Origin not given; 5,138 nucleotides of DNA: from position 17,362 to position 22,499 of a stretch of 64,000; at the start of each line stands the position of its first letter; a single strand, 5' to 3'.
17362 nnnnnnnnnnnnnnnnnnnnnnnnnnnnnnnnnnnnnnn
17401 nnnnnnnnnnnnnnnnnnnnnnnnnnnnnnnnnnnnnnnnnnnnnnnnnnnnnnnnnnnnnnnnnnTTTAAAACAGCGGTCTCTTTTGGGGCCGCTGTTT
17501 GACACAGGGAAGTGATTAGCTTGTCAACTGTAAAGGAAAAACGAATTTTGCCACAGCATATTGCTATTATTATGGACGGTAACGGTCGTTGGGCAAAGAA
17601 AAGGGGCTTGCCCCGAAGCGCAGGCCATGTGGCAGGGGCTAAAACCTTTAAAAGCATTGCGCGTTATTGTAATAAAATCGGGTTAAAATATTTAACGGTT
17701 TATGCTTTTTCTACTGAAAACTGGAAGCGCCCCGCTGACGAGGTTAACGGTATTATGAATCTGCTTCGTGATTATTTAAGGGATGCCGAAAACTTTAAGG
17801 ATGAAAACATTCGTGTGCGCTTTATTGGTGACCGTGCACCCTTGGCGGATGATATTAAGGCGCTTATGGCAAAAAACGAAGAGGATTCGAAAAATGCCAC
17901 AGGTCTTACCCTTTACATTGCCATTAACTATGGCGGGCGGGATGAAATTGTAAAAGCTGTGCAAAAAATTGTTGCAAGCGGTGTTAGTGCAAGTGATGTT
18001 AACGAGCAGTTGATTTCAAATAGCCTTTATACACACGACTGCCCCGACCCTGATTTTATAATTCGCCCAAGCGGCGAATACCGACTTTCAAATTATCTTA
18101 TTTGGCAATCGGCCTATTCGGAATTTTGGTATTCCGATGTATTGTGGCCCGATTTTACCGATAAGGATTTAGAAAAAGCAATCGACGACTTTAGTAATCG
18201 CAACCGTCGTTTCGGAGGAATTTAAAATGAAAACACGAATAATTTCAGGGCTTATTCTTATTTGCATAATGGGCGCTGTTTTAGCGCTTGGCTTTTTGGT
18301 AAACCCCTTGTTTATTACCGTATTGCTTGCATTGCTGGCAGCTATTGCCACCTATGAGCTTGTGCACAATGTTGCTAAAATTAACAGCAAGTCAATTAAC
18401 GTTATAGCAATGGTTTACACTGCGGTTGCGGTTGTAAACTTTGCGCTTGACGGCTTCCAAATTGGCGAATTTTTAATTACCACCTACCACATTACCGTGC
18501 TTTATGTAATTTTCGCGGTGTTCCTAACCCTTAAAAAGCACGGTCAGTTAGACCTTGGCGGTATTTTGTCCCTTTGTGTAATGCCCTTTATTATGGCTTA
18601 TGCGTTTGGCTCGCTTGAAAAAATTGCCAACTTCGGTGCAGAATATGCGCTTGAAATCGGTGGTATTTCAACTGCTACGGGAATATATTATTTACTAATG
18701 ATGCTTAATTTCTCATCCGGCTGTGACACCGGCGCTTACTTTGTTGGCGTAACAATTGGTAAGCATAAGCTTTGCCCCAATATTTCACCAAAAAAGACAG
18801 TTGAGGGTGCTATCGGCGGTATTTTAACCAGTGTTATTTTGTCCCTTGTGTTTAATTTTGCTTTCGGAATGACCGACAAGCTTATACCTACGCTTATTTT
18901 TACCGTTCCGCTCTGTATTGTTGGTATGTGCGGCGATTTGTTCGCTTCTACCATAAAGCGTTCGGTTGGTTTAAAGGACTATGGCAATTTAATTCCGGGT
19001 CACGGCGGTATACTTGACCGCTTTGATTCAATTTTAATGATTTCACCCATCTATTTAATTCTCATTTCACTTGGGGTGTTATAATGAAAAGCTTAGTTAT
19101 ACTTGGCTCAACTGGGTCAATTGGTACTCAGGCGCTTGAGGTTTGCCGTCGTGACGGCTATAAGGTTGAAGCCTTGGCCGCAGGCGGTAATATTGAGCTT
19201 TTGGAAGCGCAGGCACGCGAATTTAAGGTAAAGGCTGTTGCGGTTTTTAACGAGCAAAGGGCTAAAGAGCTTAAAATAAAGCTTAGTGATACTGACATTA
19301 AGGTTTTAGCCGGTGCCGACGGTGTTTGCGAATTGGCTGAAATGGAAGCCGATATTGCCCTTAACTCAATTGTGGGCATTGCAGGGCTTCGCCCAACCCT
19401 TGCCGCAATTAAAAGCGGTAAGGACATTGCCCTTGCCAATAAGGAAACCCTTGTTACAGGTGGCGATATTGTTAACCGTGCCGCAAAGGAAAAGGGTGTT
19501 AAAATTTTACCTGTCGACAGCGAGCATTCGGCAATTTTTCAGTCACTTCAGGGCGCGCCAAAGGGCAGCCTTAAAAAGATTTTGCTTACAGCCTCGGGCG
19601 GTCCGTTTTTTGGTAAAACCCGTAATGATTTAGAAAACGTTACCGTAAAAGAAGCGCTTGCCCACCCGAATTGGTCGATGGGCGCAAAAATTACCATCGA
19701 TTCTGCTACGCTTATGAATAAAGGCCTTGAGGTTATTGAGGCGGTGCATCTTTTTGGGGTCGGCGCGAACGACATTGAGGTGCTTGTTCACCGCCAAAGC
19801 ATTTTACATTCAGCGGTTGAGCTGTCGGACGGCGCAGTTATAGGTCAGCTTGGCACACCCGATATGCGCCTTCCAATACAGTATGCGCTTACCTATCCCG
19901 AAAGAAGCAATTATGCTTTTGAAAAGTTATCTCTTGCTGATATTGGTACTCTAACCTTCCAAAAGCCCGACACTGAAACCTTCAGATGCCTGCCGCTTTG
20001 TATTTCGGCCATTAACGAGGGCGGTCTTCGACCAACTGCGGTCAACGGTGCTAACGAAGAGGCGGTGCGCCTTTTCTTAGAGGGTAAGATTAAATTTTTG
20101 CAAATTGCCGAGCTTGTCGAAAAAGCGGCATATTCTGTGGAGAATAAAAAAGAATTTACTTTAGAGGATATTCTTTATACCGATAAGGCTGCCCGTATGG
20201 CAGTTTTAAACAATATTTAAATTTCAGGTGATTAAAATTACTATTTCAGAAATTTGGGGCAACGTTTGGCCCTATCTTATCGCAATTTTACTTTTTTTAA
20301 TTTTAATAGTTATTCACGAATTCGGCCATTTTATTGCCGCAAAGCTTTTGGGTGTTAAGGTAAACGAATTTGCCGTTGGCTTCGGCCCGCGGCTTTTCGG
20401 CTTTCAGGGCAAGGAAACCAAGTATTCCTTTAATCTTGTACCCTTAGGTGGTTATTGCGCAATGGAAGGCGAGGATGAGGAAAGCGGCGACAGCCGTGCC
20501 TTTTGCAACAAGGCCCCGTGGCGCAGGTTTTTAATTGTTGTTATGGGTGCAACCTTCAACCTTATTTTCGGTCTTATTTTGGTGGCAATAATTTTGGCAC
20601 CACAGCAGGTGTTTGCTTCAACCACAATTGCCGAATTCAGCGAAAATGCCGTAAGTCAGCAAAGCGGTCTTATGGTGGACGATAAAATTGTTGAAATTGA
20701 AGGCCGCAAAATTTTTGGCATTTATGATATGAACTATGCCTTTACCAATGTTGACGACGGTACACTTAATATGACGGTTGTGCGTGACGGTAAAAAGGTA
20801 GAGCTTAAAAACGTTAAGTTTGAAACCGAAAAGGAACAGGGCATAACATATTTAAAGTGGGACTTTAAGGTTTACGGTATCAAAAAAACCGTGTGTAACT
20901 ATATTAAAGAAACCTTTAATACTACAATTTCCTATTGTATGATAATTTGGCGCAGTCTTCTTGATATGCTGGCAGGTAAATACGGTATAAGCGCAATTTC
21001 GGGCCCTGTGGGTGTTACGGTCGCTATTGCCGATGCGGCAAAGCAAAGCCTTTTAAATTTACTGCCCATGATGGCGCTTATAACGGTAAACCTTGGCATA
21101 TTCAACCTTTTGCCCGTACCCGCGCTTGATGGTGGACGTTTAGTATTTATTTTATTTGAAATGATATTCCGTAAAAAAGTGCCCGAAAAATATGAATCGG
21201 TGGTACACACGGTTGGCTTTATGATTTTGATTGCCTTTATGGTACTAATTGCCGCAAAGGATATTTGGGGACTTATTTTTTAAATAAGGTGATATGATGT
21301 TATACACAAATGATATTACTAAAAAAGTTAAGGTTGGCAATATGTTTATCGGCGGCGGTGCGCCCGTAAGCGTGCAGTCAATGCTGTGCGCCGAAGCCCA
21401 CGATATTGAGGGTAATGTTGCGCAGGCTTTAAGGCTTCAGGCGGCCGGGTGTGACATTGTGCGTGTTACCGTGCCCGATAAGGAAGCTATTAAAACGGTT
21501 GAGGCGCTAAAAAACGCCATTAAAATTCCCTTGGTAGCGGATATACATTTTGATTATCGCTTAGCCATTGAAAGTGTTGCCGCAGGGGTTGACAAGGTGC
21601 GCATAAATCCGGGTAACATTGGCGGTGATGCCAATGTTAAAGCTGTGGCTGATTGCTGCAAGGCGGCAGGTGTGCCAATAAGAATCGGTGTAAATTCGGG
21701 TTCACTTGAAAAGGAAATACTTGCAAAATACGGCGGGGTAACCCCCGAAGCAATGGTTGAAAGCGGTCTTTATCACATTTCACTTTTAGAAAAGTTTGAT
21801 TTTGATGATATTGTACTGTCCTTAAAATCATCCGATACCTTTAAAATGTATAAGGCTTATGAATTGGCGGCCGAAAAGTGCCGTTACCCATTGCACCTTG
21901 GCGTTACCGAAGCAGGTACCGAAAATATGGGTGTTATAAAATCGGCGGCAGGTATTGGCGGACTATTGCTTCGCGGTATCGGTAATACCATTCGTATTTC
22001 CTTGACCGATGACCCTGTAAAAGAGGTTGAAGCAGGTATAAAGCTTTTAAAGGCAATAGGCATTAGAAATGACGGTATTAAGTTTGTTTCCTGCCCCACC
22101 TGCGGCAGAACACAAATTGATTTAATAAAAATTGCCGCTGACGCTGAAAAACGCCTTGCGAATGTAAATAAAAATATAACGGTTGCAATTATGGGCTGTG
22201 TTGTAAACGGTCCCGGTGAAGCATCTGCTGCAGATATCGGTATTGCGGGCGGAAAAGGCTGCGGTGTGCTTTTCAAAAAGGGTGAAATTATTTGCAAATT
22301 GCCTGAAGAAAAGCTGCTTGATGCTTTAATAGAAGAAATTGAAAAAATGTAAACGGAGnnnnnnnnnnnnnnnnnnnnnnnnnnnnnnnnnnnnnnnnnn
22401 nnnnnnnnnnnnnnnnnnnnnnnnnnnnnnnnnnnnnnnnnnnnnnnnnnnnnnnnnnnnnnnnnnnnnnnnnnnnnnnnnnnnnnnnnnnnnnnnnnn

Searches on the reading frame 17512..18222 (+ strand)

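Call 19: search_protein_families(library=pfam, proteins=[window:17512-18222:+], max_evalue=0.001)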
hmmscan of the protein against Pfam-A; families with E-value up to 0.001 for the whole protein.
window:17512-18222:+ (237 aa): 1 family
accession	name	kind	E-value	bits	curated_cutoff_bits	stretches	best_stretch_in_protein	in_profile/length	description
PF01255.24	Prenyltransf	-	2.4e-85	286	27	1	20-235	1-219/219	Putative undecaprenyl diphosphate synthase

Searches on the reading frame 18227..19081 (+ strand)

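Call 19: search_protein_families(library=pfam, proteins=[window:18227-19081:+], max_evalue=0.001)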
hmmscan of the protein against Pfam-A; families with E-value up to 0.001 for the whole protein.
window:18227-19081:+ (285 aa): 1 family
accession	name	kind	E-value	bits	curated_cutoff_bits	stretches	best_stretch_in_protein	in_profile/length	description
PF01148.25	CTP_transf_1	-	7.7e-51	173.9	24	1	2-281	1-262/264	Cytidylyltransferase family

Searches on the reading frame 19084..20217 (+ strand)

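Call 19: search_protein_families(library=pfam, proteins=[window:19084-20217:+], max_evalue=0.001)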
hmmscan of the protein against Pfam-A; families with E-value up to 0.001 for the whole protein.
window:19084-20217:+ (378 aa): 3 families
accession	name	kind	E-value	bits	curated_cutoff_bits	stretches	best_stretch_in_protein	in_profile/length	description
PF02670.22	DXP_reductoisom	-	2.7e-42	145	21.7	1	4-127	1-129/129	1-deoxy-D-xylulose 5-phosphate reductoisomerase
PF13288.12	DXPR_C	-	3.9e-40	137.2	27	1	256-372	1-114/115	DXP reductoisomerase C-terminal domain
PF08436.17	DXP_redisom_C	-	8.1e-40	135.3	26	1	141-224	1-84/84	1-deoxy-D-xylulose 5-phosphate reductoisomerase C-terminal domain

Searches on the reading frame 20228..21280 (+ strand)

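Call 19: search_protein_families(library=pfam, proteins=[window:20228-21280:+], max_evalue=0.001)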
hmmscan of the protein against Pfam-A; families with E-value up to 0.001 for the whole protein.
window:20228-21280:+ (351 aa): 2 families
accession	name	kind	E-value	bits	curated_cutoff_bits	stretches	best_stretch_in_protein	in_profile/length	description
PF02163.28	Peptidase_M50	-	6.7e-64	215.7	27.2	1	19-336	2-220/221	Peptidase family M50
PF13398.12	Peptidase_M50B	-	0.00021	21.5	26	1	13-53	11-51/201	Peptidase M50B-like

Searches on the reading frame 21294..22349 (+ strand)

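Call 19: search_protein_families(library=pfam, proteins=[window:21294-22349:+], max_evalue=0.001)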
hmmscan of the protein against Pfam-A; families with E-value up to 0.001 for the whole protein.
window:21294-22349:+ (352 aa): 2 families
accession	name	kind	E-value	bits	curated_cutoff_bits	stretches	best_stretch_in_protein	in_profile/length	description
PF04551.19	GcpE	-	9e-149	495.6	32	1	9-351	1-343/343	GcpE protein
PF13378.12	MR_MLE_C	-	3.5e-05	24.1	29.4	1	66-160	85-181/219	Enolase C-terminal domain-like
